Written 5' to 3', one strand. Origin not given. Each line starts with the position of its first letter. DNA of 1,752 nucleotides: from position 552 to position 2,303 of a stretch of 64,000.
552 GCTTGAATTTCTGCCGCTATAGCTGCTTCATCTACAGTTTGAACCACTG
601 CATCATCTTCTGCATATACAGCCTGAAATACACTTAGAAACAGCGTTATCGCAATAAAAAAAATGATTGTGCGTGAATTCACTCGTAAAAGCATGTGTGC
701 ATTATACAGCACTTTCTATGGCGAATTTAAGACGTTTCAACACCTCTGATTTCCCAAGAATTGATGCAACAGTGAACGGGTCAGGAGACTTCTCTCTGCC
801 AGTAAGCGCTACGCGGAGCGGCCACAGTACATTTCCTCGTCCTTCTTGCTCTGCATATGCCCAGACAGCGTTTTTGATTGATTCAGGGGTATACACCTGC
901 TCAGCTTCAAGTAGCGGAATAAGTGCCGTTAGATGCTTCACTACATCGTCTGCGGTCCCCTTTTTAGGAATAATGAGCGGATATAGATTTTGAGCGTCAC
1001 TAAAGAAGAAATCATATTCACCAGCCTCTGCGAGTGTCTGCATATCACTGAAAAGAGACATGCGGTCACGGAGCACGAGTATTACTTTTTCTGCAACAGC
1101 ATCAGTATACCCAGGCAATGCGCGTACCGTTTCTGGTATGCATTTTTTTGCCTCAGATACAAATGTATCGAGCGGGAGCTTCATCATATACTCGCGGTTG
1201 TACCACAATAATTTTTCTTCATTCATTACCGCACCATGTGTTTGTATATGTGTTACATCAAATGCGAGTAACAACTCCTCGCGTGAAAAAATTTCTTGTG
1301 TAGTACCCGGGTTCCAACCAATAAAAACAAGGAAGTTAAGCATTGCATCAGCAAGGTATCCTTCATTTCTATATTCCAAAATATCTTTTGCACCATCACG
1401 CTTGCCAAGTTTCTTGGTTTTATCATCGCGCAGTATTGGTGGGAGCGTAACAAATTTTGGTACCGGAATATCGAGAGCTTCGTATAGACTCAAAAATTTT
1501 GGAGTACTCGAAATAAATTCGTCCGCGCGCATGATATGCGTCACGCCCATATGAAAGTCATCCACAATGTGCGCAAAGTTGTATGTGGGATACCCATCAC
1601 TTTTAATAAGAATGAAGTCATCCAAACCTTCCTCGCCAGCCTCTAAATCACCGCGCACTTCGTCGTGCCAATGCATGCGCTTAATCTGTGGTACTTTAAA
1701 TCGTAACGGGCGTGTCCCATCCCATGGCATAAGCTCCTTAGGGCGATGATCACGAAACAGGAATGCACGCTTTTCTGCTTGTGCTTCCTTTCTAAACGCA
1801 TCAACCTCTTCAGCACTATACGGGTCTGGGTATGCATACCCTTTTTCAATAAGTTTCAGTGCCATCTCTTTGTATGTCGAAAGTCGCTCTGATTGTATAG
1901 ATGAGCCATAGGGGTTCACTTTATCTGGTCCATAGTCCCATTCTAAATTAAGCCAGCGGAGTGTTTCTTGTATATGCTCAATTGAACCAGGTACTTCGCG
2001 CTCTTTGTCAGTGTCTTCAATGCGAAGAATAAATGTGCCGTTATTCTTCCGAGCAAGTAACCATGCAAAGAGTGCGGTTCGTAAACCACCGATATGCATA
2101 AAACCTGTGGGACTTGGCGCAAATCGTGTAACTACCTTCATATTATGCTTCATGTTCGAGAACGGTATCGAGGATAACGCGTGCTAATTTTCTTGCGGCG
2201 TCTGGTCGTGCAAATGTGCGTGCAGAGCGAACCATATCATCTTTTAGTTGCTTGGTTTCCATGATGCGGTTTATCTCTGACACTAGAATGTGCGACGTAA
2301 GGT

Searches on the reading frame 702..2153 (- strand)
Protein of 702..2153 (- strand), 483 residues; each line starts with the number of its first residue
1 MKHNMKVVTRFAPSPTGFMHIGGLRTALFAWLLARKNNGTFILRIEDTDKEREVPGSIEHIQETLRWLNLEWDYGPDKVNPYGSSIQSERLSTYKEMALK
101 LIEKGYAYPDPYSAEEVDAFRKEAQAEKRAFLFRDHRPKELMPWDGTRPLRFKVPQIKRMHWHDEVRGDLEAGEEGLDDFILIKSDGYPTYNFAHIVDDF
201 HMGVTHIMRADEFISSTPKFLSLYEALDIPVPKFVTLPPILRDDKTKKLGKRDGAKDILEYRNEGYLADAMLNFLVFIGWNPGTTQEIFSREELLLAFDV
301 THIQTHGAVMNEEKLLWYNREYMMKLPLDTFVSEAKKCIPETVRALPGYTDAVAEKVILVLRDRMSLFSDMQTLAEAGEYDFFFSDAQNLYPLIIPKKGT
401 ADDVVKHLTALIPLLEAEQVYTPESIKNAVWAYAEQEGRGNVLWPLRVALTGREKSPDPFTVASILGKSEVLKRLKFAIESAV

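Call 96: search_protein_families(library=pfam, proteins=[window:702-2153:-], max_evalue=0.0001)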
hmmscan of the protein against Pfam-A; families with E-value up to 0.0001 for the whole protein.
window:702-2153:- (483 aa): 2 families
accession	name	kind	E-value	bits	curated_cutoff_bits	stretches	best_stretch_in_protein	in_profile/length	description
PF00749.27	tRNA-synt_1c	-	5.5e-84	282.2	23.4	1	6-317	1-314/314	tRNA synthetases class I (E and Q), catalytic domain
PF19269.4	Anticodon_2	-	5.6e-23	82.4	23.6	1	349-479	11-141/141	Anticodon binding domain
